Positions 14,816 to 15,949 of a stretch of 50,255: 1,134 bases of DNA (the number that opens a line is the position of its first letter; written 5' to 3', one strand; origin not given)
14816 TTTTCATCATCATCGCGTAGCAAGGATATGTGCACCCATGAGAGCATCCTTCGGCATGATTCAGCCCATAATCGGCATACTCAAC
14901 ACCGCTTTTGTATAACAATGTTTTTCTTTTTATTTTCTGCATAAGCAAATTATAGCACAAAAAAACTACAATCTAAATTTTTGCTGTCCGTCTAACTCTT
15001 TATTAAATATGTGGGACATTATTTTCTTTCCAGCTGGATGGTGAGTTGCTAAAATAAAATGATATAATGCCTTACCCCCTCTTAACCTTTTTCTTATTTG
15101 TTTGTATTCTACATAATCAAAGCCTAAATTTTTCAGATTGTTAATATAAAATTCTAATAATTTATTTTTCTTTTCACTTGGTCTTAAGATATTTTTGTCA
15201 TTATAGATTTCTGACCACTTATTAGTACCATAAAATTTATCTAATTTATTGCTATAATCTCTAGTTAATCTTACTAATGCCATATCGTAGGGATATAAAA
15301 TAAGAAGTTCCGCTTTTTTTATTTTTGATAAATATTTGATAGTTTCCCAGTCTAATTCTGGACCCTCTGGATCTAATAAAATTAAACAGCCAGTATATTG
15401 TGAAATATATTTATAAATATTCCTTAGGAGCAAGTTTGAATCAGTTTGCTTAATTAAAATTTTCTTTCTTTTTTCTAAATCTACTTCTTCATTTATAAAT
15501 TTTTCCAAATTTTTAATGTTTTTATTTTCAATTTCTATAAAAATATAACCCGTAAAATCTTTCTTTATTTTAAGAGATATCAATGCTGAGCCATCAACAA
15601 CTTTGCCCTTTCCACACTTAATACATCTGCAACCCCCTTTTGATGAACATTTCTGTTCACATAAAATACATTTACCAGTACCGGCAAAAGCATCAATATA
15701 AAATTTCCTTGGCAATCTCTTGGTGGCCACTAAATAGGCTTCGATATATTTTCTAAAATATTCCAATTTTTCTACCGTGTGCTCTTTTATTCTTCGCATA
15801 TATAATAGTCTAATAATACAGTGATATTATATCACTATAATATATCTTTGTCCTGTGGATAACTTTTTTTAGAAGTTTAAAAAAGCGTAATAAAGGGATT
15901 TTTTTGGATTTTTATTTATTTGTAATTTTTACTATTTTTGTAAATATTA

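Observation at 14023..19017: Cassette of about 5 kb bounded by ~32-nt direct repeats between rpsA and a capA-like gene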

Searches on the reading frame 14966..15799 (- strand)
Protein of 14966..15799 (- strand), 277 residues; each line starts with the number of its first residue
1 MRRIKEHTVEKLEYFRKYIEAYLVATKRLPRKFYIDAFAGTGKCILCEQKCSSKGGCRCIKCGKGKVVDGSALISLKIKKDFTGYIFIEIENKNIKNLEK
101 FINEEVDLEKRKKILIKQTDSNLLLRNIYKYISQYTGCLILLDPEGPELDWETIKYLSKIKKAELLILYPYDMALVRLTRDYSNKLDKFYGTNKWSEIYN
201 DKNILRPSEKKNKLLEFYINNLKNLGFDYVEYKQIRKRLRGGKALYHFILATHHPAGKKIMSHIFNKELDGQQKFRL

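Call 9: search_protein_families(library=pfam, proteins=[window:14966-15799:-], max_evalue=0.01)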
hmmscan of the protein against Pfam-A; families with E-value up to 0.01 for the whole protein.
window:14966-15799:- (277 aa): 0 families

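Call 10: search_protein_families(library=padloc, proteins=[window:14966-15799:-], max_evalue=0.01)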
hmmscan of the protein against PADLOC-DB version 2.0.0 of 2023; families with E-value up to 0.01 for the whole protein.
window:14966-15799:- (277 aa): 5 families
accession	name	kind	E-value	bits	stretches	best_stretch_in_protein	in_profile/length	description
PDLC04635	PDC-M41A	-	1.1e-37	128.6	1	6-267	10-292/298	-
PDLC04636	PDC-M41A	-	1.2e-31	108.5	1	7-267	9-278/281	-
PDLC04638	PDC-M41A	-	1.2e-16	59.1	1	3-267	10-272/275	-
PDLC04568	PDC-M30A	-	1.5e-07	29.1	1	6-168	13-172/368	-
PDLC04567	PDC-M30A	-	0.00097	16.2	1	142-257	157-272/381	-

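Call 11: search_protein_families(library=ncbifam, proteins=[window:14966-15799:-], max_evalue=0.01)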
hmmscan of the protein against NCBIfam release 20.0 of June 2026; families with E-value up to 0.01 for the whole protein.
window:14966-15799:- (277 aa): 1 family
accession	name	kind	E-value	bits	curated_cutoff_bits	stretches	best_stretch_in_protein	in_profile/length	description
TIGR04474.1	tcm_partner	subfamily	1.2e-44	153.2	53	1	6-268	1-262/263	three-Cys-motif partner protein TcmP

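Call 42: search_solved_structures(query=window:14966-15799:-, max_evalue=1)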
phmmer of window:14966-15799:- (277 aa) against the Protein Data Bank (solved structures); distinct sequences matched with E-value up to 1: 0.

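Call 54: find_homologous_proteins(query=window:14966-15799:-, max_evalue=0.00001)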
Query window:14966-15799:- (277 aa): 82 proteins with E <= 0.00001 among 1790 candidates.
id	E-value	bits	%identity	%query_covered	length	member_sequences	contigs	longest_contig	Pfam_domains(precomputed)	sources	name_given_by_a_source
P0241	2.0e-181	619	100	100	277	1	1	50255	-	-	-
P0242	1.3e-136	472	74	100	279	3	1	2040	-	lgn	-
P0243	7.2e-136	470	75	100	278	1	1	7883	-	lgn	-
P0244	9.7e-131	453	72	100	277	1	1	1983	-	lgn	-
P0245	7.1e-128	444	70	100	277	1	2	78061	-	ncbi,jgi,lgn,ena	ncbi:MAG: three-Cys-motif partner protein TcmP [Patescibacteria group bacterium]|jgi:three-Cys-motif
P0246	1.4e-127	443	71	100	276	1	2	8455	-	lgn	-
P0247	3.3e-123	428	69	100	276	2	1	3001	-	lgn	-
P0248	8.6e-122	424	68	99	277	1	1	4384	-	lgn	-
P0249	1.7e-121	423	66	100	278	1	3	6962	-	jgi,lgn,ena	-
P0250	1.1e-119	417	69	99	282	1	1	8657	-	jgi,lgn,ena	-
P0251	2.5e-118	412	66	100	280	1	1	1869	-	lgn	-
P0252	3.0e-118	412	66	100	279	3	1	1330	-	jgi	-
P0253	2.7e-117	409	68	99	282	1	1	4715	-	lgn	-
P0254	5.7e-117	408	65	100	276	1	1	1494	-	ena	-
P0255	1.8e-116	406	68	100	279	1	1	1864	-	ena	-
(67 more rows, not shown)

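Call 55: find_encoding_contigs(protein=P0243, flank=8000, max_places=3)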
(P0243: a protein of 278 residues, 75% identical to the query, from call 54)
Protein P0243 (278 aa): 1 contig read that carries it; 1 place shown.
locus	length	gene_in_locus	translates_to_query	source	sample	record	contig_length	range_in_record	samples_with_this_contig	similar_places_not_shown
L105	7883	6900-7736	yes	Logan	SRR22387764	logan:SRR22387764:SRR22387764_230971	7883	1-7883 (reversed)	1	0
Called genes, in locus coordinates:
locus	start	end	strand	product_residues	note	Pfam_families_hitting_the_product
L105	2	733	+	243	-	?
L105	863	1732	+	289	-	PF02195:ParB_N, PF17762:HTH_ParB, PF23552:ParB_C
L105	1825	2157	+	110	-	PF05973:Gp49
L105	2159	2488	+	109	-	PF13443:HTH_26 (weak), PF13560:HTH_31, PF01381:HTH_3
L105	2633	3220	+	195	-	-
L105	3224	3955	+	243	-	-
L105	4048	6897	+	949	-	PF04313:HSDR_N (faint), PF02384:N6_Mtase, PF01170:UPF0020 (weak), PF20473:MmeI_Mtase, PF07669:Eco57I, PF12950:TaqI_C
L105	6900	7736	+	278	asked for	-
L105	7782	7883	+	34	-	?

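Call 56: find_encoding_contigs(protein=P0245, flank=8000, max_places=3)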
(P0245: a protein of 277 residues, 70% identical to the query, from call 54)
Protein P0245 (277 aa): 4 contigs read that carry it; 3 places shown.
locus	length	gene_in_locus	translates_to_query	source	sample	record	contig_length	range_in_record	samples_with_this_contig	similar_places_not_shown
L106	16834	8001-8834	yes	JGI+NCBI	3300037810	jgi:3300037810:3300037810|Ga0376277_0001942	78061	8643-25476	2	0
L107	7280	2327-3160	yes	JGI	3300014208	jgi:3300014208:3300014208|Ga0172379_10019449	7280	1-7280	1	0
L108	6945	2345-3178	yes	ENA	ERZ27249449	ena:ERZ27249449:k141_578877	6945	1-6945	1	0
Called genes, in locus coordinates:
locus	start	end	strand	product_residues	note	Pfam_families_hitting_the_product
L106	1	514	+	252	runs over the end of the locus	PF18884:TSP3_bac (weak)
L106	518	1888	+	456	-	PF01789:PsbP (faint)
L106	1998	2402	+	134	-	PF02130:YbeY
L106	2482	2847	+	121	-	PF01219:DAGK_prokar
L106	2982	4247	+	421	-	PF11104:PilM_2 (faint), PF02491:SHS2_FTSA, PF06723:MreB_Mbl, PF14450:FtsA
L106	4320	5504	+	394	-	PF00091:Tubulin, PF12327:FtsZ_C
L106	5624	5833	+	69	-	PF24749:DUF7695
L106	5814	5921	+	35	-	-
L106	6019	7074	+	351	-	-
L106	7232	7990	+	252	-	-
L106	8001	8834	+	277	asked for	-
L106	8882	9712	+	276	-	PF04055:Radical_SAM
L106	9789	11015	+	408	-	PF05970:PIF1, PF13245:AAA_19, PF13401:AAA_22 (weak), PF13604:AAA_30, PF21530:Pif1_2B_dom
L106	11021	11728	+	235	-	PF03104:DNA_pol_B_exo1 (weak), PF13482:RNase_H_2, PF10108:DNA_pol_B_exo2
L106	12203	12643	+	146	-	PF22811:Zn_ribbon_NrdR, PF03477:ATP-cone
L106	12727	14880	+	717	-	PF03477:ATP-cone, PF13597:NRDD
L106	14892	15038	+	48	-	PF13597:NRDD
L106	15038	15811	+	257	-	PF13353:Fer4_12 (weak), PF04055:Radical_SAM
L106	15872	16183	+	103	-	-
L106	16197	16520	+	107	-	PF01035:DNA_binding_1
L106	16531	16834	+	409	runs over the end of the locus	PF00089:Trypsin, PF13365:Trypsin_2, PF13180:PDZ_2, PF00595:PDZ (weak), PF17820:PDZ_6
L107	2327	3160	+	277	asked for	-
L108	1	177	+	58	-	?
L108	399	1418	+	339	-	-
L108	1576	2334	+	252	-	-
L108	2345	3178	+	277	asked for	-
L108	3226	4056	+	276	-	PF04055:Radical_SAM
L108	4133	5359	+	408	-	PF05970:PIF1, PF13245:AAA_19, PF13401:AAA_22 (weak), PF13604:AAA_30, PF21530:Pif1_2B_dom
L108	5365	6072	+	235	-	PF03104:DNA_pol_B_exo1 (weak), PF13482:RNase_H_2, PF10108:DNA_pol_B_exo2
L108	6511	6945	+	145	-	?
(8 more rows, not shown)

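Call 62: search_protein_families(library=pfam, proteins=[L106:6019-7074:+, L106:7232-7990:+, L106:8882-9712:+, L105:4048-6897:+], max_evalue=0.01)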
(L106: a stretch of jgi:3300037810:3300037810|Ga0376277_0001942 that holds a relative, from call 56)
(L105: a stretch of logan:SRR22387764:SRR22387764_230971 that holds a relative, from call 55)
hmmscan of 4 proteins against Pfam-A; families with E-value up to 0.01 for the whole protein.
L106:6019-7074:+ (351 aa): 0 families

L106:7232-7990:+ (252 aa): 0 families

L106:8882-9712:+ (276 aa): 3 families
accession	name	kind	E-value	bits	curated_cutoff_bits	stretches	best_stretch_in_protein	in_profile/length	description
PF04055.27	Radical_SAM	-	1.7e-12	48.3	29.5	1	22-201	1-165/166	Radical SAM superfamily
PF07505.17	DUF5131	-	0.001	19.1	28.9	1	13-120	2-111/243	Protein of unknown function (DUF5131)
PF20903.3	SPL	-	0.0061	15.9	27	1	6-201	65-249/338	Spore photoproduct lyase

L105:4048-6897:+ (949 aa): 7 families
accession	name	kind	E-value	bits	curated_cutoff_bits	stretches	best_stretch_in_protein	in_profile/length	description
PF07669.17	Eco57I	-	1.5e-36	126.5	25.3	1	427-597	2-171/171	Eco57I restriction-modification methylase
PF02384.22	N6_Mtase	-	2.1e-26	93.4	20.4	1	316-646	3-267/311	N-6 DNA Methylase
PF20473.4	MmeI_Mtase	-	1e-13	51.5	27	1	376-521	19-151/259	MmeI, DNA-methyltransferase domain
PF12950.13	TaqI_C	-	1.4e-08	35.5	26.5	1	775-876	32-118/118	TaqI-like C-terminal specificity domain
PF01170.24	UPF0020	-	5.9e-08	33.1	22.3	1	379-445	31-96/197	RMKL-like, methyltransferase domain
PF04313.20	HSDR_N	-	1.7e-06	28.5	25.1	0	62-130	121-196/198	Type I restriction enzyme R protein N terminus (HSDR_N)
PF13847.12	Methyltransf_31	-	0.0029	17.8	27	0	376-443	3-46/145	Methyltransferase domain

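Call 68: predict_structure(alignment_id=A2)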
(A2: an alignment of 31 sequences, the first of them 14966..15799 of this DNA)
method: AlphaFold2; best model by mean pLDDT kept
length: 277 residues; sequences in the alignment: 31
mean_pLDDT: 90.1   pTM: 0.88
mean pLDDT of the five models: 90.1, 89.3, 89.4, 88.8, 85.1
residues with pLDDT >= 90: 188; 70-90: 68; 50-70: 16; < 50: 5
segments of 3 or more residues with pLDDT < 50: 273-277
pLDDT, mean of each block of 10 residues (from residue 1): 89 95 95 97 91 84 91 96 97 97 97 97 95 96 87 97 94 67 87 91 86 93 97 83 85 95 82 47
secondary structure, 60 per line:
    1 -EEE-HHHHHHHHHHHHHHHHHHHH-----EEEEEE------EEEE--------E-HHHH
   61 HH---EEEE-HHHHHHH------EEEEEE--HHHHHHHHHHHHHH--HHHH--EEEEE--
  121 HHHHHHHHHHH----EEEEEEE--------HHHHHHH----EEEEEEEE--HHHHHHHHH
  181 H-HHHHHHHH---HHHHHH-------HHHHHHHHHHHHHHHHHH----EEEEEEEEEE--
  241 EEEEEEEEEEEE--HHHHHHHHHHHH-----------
elements in order: E2-4 H6-25 E31-36 E43-46 H57-62 E66-69 H71-77 E84-89 H92-105 H108-111 E114-118 H121-131 E136-142 H151-157 E162-169 H172-181 H183-190 H194-199 H207-224 E229-238 E241-252 H255-266

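Call 73: fold_search(model_id=the predicted structure, library=pdb)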
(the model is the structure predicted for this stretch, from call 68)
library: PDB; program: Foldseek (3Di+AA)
matches with E <= 10: 1166; with E <= 0.001: 148
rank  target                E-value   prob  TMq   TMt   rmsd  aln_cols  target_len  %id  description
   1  7p9i_A                2.7e-08  1.00  0.52  0.53   8.0       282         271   12  Structure of E.coli RlmJ in complex with an RNA conjugate (GAA-SAM) (released 2022-06-01)
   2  6qe0                  3.6e-08  1.00  0.54  0.53   7.9       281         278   12  Structure of E.coli RlmJ in complex with a bisubstrate analogue (BA2) (released 2019-03-27)
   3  7p9o                  4.6e-08  1.00  0.53  0.53   8.4       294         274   11  Structure of E.coli RlmJ in complex with a SAM analogue (CA) (released 2022-05-25)
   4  4blu_A                5.9e-08  1.00  0.53  0.53   6.9       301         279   11  Crystal structure of Escherichia coli 23S rRNA (A2030-N6)- methyltransferase RlmJ (released 2013-08-21)
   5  7p9i_B                6.2e-08  1.00  0.51  0.52   8.6       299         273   11  Structure of E.coli RlmJ in complex with an RNA conjugate (GAA-SAM) (released 2022-06-01)
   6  6qdx_B                8.4e-08  1.00  0.56  0.56   7.7       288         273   12  Structure of E.coli RlmJ in complex with a bisubstrate analogue (BA4) (released 2019-03-27)
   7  2oo3                  1.1e-07  1.00  0.54  0.55   7.1       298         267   12  Crystal structure of protein LPL1258 from Legionella pneumophila str. Philadelphia 1, Pfam DUF519 (released 2007-02-06)
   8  7p8q_A                1.3e-07  1.00  0.52  0.53   8.4       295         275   12  Structure of E.coli RlmJ in complex with an RNA conjugate (GA-SAM) (released 2022-06-01)
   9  6qe5_B                1.4e-07  1.00  0.51  0.52   7.8       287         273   13  Structure of E.coli RlmJ in complex with the natural cofactor product S-adenosyl-homocysteine (SAH) (released 2019-03-27)
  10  6qdx_A                1.5e-07  1.00  0.54  0.54   7.8       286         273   12  Structure of E.coli RlmJ in complex with a bisubstrate analogue (BA4) (released 2019-03-27)
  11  6qe5_A                2.6e-07  1.00  0.54  0.55   7.1       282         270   12  Structure of E.coli RlmJ in complex with the natural cofactor product S-adenosyl-homocysteine (SAH) (released 2019-03-27)
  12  4blv_A                4.2e-07  1.00  0.51  0.51   8.2       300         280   12  Crystal structure of Escherichia coli 23S rRNA (A2030-N6)- methyltransferase RlmJ in complex with S-adenosylmethionine (released 2013-08-21)
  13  4blu_B                5.4e-07  1.00  0.56  0.56   8.0       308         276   12  Crystal structure of Escherichia coli 23S rRNA (A2030-N6)- methyltransferase RlmJ (released 2013-08-21)
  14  3axs                  1.7e-06  1.00  0.47  0.35   7.8       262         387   12  Complex structure of tRNA methyltransferase Trm1 from Aquifex aeolicus with sinefungin (released 2011-08-03)
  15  4blw_B                2.7e-06  1.00  0.53  0.53   8.6       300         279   11  Crystal structure of Escherichia coli 23S rRNA (A2030-N6)- methyltransferase RlmJ in complex with S-adenosylhomocystei (released 2013-08-21)
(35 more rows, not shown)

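Call 75: search_solved_structures(query=A2, max_evalue=1)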
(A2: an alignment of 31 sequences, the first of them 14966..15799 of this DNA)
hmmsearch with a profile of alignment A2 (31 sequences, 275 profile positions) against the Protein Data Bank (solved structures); distinct sequences matched with E-value up to 1: 1.
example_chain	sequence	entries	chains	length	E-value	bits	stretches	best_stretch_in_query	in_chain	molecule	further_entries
2fhp_A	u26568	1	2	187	0.082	15.7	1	80-157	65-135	methylase, putative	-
